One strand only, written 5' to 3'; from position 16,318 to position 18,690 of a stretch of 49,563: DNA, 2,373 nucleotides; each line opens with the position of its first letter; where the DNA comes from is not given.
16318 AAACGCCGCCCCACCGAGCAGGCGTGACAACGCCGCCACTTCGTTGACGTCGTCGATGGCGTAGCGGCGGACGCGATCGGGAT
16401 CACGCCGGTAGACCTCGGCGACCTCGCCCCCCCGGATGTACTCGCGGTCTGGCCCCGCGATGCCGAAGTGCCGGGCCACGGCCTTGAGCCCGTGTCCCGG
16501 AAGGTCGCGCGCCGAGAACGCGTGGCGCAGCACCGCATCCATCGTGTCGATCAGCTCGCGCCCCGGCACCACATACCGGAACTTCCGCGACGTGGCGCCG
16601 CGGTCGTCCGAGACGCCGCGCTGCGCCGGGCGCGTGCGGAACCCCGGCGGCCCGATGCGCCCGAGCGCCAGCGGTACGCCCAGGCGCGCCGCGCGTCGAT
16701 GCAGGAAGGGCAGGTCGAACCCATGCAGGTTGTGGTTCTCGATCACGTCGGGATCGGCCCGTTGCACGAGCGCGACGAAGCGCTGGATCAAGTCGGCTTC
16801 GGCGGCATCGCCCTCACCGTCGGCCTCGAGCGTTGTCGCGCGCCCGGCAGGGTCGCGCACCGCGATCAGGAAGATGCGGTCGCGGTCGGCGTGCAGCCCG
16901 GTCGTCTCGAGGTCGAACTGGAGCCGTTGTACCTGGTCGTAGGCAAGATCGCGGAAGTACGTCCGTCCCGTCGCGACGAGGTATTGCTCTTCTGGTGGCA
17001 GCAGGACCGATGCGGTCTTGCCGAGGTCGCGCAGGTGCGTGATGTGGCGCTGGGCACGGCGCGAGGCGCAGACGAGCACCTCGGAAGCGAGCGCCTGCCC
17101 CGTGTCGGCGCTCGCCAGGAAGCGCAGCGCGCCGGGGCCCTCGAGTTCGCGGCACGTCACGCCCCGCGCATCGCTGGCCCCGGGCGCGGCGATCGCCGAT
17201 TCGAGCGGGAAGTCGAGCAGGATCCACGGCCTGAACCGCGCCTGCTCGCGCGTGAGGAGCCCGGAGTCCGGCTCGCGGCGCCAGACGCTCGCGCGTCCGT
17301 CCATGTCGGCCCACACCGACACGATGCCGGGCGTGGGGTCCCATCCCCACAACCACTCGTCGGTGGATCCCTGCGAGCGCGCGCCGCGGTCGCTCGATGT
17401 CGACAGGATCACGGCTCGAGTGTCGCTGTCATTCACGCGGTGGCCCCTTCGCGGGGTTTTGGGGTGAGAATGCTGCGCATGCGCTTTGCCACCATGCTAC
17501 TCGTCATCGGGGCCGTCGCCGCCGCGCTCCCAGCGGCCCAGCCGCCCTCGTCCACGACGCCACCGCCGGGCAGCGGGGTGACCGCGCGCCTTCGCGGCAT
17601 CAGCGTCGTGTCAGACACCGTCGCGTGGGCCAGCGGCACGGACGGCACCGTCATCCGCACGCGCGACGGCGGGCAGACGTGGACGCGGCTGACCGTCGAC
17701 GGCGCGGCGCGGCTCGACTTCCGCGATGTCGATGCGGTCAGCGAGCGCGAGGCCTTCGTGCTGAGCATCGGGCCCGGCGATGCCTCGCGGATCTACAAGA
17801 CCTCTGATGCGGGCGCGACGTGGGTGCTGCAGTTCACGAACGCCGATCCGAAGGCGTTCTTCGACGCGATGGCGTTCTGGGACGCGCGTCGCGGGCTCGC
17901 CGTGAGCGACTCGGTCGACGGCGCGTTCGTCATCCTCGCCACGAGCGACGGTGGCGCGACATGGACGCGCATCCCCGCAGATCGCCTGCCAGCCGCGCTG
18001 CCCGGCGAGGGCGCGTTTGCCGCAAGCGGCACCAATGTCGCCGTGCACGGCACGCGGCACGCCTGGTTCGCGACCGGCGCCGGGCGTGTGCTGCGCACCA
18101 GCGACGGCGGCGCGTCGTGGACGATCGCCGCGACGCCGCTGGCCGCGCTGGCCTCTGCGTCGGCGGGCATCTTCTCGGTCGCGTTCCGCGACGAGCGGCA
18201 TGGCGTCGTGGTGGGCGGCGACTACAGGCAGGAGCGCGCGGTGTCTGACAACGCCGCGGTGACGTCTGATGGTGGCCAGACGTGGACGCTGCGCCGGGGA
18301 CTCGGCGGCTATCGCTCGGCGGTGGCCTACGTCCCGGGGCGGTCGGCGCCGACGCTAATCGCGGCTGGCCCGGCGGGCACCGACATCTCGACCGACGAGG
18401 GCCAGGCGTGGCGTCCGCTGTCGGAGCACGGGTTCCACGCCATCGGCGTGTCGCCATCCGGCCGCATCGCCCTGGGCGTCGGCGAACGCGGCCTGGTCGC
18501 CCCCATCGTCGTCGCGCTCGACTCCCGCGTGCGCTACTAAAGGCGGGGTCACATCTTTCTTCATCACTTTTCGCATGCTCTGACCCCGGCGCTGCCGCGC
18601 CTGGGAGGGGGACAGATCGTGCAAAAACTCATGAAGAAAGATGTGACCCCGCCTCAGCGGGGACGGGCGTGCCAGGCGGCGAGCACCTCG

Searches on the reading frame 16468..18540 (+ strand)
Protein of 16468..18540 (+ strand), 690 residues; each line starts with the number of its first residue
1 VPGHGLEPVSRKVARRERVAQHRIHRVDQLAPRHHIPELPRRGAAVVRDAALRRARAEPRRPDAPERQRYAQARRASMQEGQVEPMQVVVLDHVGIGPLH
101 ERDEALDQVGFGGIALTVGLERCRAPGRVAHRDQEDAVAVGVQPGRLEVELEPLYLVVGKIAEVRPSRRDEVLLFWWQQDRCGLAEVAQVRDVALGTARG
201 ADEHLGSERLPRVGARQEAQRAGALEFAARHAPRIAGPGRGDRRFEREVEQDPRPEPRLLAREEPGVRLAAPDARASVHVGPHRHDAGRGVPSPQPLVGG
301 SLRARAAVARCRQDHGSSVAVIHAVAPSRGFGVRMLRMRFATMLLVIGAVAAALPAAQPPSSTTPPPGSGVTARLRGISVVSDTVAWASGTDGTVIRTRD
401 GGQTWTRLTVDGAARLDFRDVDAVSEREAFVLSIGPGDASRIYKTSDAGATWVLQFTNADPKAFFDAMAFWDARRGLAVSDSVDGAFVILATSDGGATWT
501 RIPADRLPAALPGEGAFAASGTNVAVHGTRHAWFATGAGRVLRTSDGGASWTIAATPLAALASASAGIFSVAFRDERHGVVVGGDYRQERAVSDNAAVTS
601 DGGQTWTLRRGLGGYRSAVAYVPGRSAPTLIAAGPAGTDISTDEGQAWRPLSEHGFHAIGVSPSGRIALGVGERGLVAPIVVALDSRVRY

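Call 74: search_protein_families(library=pfam, proteins=[window:16468-18540:+], max_evalue=0.000001)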
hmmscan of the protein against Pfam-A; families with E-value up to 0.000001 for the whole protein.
window:16468-18540:+ (690 aa): 3 families
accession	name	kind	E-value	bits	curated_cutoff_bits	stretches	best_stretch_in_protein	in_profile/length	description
PF14870.12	PSII_BNR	-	7.7e-14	52.1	27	0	420-553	22-139/303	Photosynthesis system II assembly factor YCF48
PF15902.12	Sortilin-Vps10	-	2.9e-09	36.7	33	0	394-502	2-112/446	Sortilin, neurotensin receptor 3,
PF02012.26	BNR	-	7e-08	31.8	27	0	397-406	2-11/12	BNR/Asp-box repeat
